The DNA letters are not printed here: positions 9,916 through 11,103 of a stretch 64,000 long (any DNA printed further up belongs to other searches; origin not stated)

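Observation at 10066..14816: Formate dehydrogenase alpha subunit is split, and its two halves are encoded in permuted order around the diaphorase gene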

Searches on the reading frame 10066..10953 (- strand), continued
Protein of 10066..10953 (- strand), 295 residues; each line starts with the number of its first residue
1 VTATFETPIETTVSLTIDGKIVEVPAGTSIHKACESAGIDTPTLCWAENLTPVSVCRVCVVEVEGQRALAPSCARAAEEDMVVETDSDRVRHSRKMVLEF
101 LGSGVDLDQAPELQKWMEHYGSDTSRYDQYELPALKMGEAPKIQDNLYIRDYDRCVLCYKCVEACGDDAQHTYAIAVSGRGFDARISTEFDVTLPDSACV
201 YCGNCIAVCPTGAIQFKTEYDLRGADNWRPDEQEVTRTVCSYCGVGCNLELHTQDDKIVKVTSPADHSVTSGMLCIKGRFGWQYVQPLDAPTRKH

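Call 15: search_solved_structures(query=window:10066-10953:-, max_evalue=1e-10, show_alignments=2)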
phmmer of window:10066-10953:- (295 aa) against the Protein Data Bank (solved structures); distinct sequences matched with E-value up to 1e-10: 70 (the best 60 are shown).
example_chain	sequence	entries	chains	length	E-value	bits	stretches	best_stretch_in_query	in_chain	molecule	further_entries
9wxb_B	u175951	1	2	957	3.9e-43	151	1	12-287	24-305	Formate dehydrogenase alpha subunit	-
6tg9_A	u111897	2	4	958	1.3e-42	149.3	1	12-287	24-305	Formate dehydrogenase subunit alpha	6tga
8oh5_C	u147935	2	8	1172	1.5e-38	136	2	115-285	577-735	Formate dehydrogenase-O, major subunit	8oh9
8a6t_A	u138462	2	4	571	3.9e-38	134.6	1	13-221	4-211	Electron bifurcating hydrogenase subunit HydA1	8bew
9bov_A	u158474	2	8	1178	1.8e-37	132.4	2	112-289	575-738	Molybdopterin oxidoreductase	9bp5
7t2r_A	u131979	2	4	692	3e-36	128.4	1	13-280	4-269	NiFe hydrogenase subunit A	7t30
7vw6_A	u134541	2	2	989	7.2e-36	127.2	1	10-286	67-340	Formate dehydrogenase | Tungsten-containing formate dehydrogenase alpha subunit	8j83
7e5z_A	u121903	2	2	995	7.2e-36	127.2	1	10-286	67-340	Formate dehydrogenase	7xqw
7q4v_A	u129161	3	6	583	1.4e-30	109.8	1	13-220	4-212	Iron hydrogenase HydA1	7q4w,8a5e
7zm7_A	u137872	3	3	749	1.9e-28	102.8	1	7-281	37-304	NADH-ubiquinone oxidoreductase-like protein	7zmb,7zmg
6gcs_A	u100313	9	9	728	1.3e-27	100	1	12-282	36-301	75-KDA PROTEIN (NUAM) | Subunit NUAM of NADH:Ubiquinone Oxidoreductase (Complex I) | NADH-ubiquinone oxidoreductase 78 kDa subunit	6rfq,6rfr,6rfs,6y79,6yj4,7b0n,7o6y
7arc_G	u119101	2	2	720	3.8e-27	98.5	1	14-284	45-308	75 kDa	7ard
9f5x_C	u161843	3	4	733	1.8e-26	96.3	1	15-291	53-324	NADH:ubiquinone oxidoreductase 78 kDa subunit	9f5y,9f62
7p5h_A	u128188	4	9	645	2.1e-26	96.1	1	17-221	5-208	Fe-hydrogenase, subunit alpha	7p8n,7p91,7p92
9iho_G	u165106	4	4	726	2.3e-26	96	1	12-281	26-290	NUAM (75 kDa) subunit of mitochondrial NADH:ubiquinone oxidoreductase (Complex I)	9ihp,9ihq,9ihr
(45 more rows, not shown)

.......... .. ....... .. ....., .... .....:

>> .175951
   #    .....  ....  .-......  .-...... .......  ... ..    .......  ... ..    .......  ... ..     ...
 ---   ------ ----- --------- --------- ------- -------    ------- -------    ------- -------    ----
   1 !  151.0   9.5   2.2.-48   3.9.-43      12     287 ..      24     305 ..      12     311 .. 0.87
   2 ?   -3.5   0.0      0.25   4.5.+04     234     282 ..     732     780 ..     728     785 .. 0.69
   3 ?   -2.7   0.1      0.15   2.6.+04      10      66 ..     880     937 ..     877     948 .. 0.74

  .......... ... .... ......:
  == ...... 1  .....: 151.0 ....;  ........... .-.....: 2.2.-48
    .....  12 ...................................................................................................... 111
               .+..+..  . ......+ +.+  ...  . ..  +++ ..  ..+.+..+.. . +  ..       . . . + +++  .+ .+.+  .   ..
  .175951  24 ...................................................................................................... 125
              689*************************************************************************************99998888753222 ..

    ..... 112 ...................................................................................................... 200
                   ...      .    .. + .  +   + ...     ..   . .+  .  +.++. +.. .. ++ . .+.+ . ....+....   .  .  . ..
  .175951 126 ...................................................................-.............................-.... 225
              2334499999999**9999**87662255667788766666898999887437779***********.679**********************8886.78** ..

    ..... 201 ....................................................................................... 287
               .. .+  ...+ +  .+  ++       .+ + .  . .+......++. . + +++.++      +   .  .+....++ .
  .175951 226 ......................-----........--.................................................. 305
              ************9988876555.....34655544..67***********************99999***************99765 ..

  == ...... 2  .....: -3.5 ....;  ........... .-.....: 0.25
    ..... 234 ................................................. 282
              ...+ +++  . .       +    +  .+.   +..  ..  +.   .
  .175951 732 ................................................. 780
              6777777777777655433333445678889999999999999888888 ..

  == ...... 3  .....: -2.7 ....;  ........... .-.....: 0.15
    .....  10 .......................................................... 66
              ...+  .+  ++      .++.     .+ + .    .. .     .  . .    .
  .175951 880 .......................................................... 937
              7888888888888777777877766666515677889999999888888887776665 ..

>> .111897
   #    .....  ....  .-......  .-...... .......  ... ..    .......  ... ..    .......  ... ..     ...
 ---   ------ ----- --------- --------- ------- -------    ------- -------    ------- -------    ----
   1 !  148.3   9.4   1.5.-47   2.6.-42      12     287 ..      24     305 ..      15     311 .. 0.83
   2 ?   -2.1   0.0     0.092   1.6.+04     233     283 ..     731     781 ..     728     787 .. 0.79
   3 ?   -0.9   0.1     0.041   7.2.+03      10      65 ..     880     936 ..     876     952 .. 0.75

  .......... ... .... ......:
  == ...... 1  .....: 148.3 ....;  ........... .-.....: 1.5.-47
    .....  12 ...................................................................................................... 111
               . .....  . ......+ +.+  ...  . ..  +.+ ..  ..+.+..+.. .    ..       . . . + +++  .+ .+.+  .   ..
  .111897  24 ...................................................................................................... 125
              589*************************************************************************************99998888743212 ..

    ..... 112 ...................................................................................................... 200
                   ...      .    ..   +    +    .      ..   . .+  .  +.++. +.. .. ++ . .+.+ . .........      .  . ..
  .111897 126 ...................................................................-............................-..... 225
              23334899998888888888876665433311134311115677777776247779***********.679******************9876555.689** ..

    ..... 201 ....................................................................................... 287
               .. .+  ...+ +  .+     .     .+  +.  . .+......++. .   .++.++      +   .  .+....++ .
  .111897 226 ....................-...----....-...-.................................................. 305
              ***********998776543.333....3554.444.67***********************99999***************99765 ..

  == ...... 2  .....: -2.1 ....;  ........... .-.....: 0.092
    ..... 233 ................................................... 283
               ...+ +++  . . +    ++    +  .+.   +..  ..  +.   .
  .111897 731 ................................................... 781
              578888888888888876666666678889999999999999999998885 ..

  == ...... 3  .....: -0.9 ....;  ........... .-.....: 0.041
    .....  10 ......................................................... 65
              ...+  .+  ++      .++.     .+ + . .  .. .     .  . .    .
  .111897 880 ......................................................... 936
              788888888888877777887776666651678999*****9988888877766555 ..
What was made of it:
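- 10066..10953 (-): Fe-S subunit (FdhC3-like): a NuoG/FdsA N-terminal module ending in the FS0 domain that is normally part of the catalytic chain. Aligns to 6tg9_A residues 24-305 (call 15).
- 10096..10254 (-): FS0 (MopB-type proximal 4Fe-4S) domain (residues 234-286; Cys240, 243, 247 and 275), followed by a 9-residue tail and the stop codon. Aligned to RcFdsA up to residue 305 (call 15).
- On NAD+-dependent FDH of the FdsABG / MeFDH1 type: RcFdsA has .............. where the window protein has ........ (call 15).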

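Call 19: search_protein_representatives(protein=window:10066-10953:-)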
Query: 295 residues. Proteins with E-value up to 0.001 (for the whole library): 13959; up to 1e-10: 6459; up to 1e-30: 818. The best 150 are listed.
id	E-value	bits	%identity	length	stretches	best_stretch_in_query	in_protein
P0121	1.8e-110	385.2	61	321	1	7-286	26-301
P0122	1.9e-88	313.0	67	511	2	178-287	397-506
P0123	3.4e-84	299.0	47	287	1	14-289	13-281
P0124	3.8e-83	295.6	78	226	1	81-241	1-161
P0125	2.8e-78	279.6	39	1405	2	12-286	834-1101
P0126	2.0e-76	273.5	57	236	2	128-225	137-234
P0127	3.5e-76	272.7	68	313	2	139-219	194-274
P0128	1.2e-75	270.9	94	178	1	81-205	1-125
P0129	5.9e-75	268.7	64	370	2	137-287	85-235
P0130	2.0e-74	267.0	64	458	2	139-287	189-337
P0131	3.3e-74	266.2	60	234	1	81-291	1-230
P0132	4.4e-74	265.8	61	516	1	12-215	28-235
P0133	1.1e-72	261.2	63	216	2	134-286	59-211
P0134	4.2e-72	259.3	63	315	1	27-211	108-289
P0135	2.7e-70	253.4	67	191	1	137-292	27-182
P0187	3.1e-50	187.5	43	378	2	147-287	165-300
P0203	7.5e-48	179.7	39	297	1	10-287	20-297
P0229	9.1e-45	169.6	39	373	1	13-289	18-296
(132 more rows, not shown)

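Call 20: find_encoding_contigs(protein=P0123, flank=7000, max_places=3)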
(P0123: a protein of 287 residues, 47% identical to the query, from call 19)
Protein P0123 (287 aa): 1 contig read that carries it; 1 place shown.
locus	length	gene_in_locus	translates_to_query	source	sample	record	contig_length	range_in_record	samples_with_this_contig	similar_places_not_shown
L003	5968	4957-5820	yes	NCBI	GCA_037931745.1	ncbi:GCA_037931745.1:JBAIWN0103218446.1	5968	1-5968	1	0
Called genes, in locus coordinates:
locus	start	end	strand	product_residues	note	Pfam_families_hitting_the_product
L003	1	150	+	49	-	?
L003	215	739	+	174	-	PF00571:CBS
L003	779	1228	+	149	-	PF02566:OsmC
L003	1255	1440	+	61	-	-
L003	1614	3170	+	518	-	PF00384:Molybdopterin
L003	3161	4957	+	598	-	PF01257:2Fe-2S_thioredx, PF01512:Complex1_51K, PF10531:SLBB, PF22461:SLBB_2 (weak), PF10589:NADH_4Fe-4S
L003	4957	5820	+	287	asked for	PF13510:Fer2_4, PF00111:Fer2, PF14697:Fer4_21 (weak), PF22117:Fer4_Nqo3, PF12838:Fer4_7, PF13187:Fer4_9 (weak), PF00037:Fer4, PF04879:Molybdop_Fe4S4, +3 more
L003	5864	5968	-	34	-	?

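Call 21: find_encoding_contigs(protein=P0203, flank=7000, max_places=3)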
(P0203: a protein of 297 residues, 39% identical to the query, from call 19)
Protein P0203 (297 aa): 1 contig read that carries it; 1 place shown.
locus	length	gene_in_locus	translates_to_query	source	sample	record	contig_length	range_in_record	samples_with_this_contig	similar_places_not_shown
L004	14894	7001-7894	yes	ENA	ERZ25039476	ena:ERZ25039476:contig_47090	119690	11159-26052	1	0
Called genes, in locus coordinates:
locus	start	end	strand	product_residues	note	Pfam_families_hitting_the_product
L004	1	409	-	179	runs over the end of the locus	PF13291:ACT_4 (faint), PF13740:ACT_6, PF13840:ACT_7 (faint), PF22629:ACT_AHAS_ss (faint), PF01842:ACT, PF13740:ACT_6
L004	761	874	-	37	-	-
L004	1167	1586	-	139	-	-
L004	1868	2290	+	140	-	PF01268:FTHFS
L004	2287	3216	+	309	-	PF00763:THF_DHG_CYH, PF02882:THF_DHG_CYH_C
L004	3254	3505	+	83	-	PF00384:Molybdopterin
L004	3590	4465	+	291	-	PF00384:Molybdopterin (weak)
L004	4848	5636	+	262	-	PF01568:Molydop_binding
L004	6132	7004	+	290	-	PF01512:Complex1_51K, PF10589:NADH_4Fe-4S (weak)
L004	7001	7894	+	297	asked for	PF00111:Fer2, PF13510:Fer2_4, PF00037:Fer4 (weak), PF12838:Fer4_7 (weak)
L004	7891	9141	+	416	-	PF00425:Chorismate_bind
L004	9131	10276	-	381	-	PF13379:NMT1_2, PF09084:NMT1 (weak)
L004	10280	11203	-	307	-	PF00528:BPD_transp_1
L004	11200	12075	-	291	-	PF00005:ABC_tran, PF13304:AAA_21 (faint)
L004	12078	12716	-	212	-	PF00528:BPD_transp_1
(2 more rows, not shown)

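Call 22: find_encoding_contigs(protein=P0121, flank=7000, max_places=3)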
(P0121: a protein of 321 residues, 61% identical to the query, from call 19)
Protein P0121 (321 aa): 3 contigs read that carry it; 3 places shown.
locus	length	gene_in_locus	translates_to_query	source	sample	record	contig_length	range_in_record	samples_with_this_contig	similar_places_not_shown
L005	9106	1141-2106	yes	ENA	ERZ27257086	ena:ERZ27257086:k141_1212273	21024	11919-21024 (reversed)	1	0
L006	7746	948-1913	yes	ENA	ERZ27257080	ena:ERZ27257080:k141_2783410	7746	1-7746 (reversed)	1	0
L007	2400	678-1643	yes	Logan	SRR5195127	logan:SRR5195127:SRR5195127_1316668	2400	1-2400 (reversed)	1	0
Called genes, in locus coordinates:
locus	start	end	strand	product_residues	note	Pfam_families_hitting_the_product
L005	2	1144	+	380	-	?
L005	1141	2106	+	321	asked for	PF13510:Fer2_4, PF22117:Fer4_Nqo3 (weak), PF12838:Fer4_7, PF13187:Fer4_9 (weak), PF13237:Fer4_10 (faint), PF00037:Fer4 (weak), PF04879:Molybdop_Fe4S4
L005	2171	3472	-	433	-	PF06537:DHOR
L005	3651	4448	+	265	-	-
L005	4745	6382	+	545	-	PF02366:PMT (weak), PF13231:PMT_2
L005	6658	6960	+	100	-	-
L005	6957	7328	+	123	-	PF13466:STAS_2 (weak), PF01740:STAS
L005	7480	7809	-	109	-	PF07238:PilZ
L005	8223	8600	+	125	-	-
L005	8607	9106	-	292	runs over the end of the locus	PF05050:Methyltransf_21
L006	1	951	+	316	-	?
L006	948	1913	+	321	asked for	PF13510:Fer2_4, PF22117:Fer4_Nqo3 (weak), PF12838:Fer4_7, PF13187:Fer4_9 (weak), PF13237:Fer4_10 (faint), PF00037:Fer4 (weak), PF04879:Molybdop_Fe4S4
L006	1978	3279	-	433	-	PF06537:DHOR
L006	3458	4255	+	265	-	-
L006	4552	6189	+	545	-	PF02366:PMT (weak), PF13231:PMT_2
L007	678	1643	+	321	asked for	PF13510:Fer2_4, PF22117:Fer4_Nqo3 (weak), PF12838:Fer4_7, PF13187:Fer4_9 (weak), PF13237:Fer4_10 (faint), PF00037:Fer4 (weak), PF04879:Molybdop_Fe4S4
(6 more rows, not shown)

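Call 25: find_related_loci(query=A2, collection=genome_contigs, flank=7000)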
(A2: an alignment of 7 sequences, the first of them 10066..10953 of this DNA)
Query A2 (295 aa) in genome_contigs; peptide patterns used: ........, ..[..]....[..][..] (x = any residue, [..] = any of these).
600 stretches matched a pattern (row limit reached: there are more); 599 encode a relative of the query (tblastn E <= 1e-3); the best 80 are kept; 80 distinct loci.
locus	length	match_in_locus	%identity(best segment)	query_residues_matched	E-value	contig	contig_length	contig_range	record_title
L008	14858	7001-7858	75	1-286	3e-146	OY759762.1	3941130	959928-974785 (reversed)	MAG: Acidimicrobiales bacterium isolate 58bc0cff-3a4e-4465-8a1f-db016ff7ac3d genome assembly, chromosome: 1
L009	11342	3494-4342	72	5-287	3e-143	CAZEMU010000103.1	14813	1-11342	MAG TPA_asm: uncultured Acidimicrobiaceae bacterium isolate SRP268394_co1_129 genome assembly, contig: NODE_6689_length_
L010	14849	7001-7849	73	1-286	2e-141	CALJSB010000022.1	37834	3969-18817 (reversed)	MAG: uncultured Acidimicrobiales bacterium isolate R1_Bin_METABAT__39_1 genome assembly, contig: c_000002526043, whole g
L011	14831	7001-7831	73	7-286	6e-141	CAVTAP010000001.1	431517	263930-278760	MAG: uncultured Actinomycetota bacterium isolate MFD04651.bin.1.172 genome assembly, contig: contig_12005, whole genome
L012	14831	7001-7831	73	13-292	3e-140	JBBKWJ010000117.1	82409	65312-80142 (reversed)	MAG: Acidimicrobiales bacterium isolate metabat_bins.301 k119_3237154, whole genome shotgun sequence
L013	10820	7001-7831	74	7-286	1e-138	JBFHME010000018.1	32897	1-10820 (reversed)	MAG: Acidimicrobiales bacterium isolate Mix_sand07.2021.05.Z.61 k141_2464874_length_32897_cov_13.0387, whole genome shot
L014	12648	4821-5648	72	7-286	2e-138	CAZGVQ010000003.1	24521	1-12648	MAG TPA_asm: uncultured Acidimicrobiales bacterium isolate SRP114822_co3_21 genome assembly, contig: NODE_199_length_245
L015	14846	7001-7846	72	12-287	1e-134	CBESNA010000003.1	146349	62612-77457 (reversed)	MAG TPA_asm: uncultured Acidimicrobiia bacterium isolate SRR7614695_binner12_Refined_79 genome assembly, contig: ERZ2508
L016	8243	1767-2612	69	10-291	2e-134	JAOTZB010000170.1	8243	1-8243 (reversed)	MAG: Acidimicrobiia bacterium isolate 21_Jan_SF_Bin67 21_Jan_SF_Bin67_scaffold_7984_c1, whole genome shotgun sequence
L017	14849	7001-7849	68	1-286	2e-133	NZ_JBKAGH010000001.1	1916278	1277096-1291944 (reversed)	MAG: Ilumatobacter sp. isolate Ske_MAG21 Ske_MAG21_0001, whole genome shotgun sequence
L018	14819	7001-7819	70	10-285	2e-133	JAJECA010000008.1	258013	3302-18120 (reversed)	MAG: Acidimicrobiia bacterium isolate jk18x9bins.74 k141_277556, whole genome shotgun sequence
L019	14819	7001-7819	70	10-285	2e-133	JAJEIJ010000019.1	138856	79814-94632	MAG: Acidimicrobiia bacterium isolate p16x65bins.37 k141_45985, whole genome shotgun sequence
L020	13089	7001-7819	70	10-285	5e-133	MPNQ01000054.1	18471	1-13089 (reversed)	MAG: marine group bacterium Sva0996 bin134 NODE_3887_length_18471_cov_18.227_ID_7773, whole genome shotgun sequence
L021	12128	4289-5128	69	1-285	9e-132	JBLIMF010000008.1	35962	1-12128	MAG: Gammaproteobacteria bacterium isolate 3300054693_125 Ga0535663_0000753, whole genome shotgun sequence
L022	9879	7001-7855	72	10-287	2e-130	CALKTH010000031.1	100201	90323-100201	MAG: uncultured Acidimicrobiales bacterium isolate R3_Bin_MAXBIN__023_1 genome assembly, contig: c_000002957373, whole g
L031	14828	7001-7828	62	11-286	7e-119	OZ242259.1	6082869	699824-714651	MAG: Bryobacterales bacterium isolate 0950f91b-628e-4ed9-b989-43c9b73d7c92 genome assembly, chromosome: 1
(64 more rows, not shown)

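Call 45: find_encoding_contigs(protein=P0229, flank=6000, max_places=2)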
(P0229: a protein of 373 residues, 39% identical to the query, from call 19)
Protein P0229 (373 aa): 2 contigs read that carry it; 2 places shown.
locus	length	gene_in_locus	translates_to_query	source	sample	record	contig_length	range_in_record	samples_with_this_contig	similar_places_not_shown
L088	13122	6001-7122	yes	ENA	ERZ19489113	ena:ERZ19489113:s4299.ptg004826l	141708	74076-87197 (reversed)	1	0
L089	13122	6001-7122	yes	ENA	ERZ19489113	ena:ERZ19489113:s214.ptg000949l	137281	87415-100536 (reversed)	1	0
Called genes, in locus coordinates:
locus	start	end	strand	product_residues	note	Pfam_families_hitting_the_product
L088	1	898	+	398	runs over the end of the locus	PF05977:MFS_3, PF07690:MFS_1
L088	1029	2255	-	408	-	PF00712:DNA_pol3_beta, PF02767:DNA_pol3_beta_2, PF02768:DNA_pol3_beta_3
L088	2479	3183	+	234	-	PF00731:AIRC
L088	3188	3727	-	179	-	PF13442:Cytochrome_CBB3 (faint), PF00034:Cytochrom_C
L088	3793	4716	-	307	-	-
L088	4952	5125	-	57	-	-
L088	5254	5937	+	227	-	PF09335:VTT_dom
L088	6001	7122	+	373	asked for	PF00111:Fer2 (weak), PF13510:Fer2_4, PF13187:Fer4_9 (weak), PF22117:Fer4_Nqo3, PF12838:Fer4_7, PF04879:Molybdop_Fe4S4, PF00384:Molybdopterin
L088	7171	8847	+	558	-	PF00384:Molybdopterin, PF01568:Molydop_binding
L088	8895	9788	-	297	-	PF02826:2-Hacid_dh_C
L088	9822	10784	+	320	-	PF15617:C-C_Bond_Lyase, PF03328:HpcH_HpaI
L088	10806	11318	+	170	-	PF19315:MC_hydratase, PF01575:MaoC_dehydratas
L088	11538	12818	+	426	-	PF05810:NinF (weak), PF00291:PALP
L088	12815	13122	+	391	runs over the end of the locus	PF00497:SBP_bac_3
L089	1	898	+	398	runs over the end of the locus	PF05977:MFS_3, PF07690:MFS_1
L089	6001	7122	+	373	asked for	PF00111:Fer2 (weak), PF13510:Fer2_4, PF13187:Fer4_9 (weak), PF22117:Fer4_Nqo3, PF12838:Fer4_7, PF04879:Molybdop_Fe4S4, PF00384:Molybdopterin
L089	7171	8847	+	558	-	PF00384:Molybdopterin, PF01568:Molydop_binding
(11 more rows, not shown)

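Call 46: find_encoding_contigs(protein=P0187, flank=6000, max_places=2)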
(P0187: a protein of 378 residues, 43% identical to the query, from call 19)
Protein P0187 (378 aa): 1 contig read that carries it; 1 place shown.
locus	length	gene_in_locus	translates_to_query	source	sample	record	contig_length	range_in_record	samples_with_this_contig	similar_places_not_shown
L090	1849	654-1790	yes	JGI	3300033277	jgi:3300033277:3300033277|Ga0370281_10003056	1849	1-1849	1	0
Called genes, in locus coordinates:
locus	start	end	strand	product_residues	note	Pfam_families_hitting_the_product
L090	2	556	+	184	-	?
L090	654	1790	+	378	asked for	PF13510:Fer2_4, PF13237:Fer4_10, PF22117:Fer4_Nqo3, PF12838:Fer4_7, PF13183:Fer4_8 (weak), PF13187:Fer4_9 (weak), PF04879:Molybdop_Fe4S4, PF00384:Molybdopterin, +3 more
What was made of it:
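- Tried and rejected: L090 was too short (call 46).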
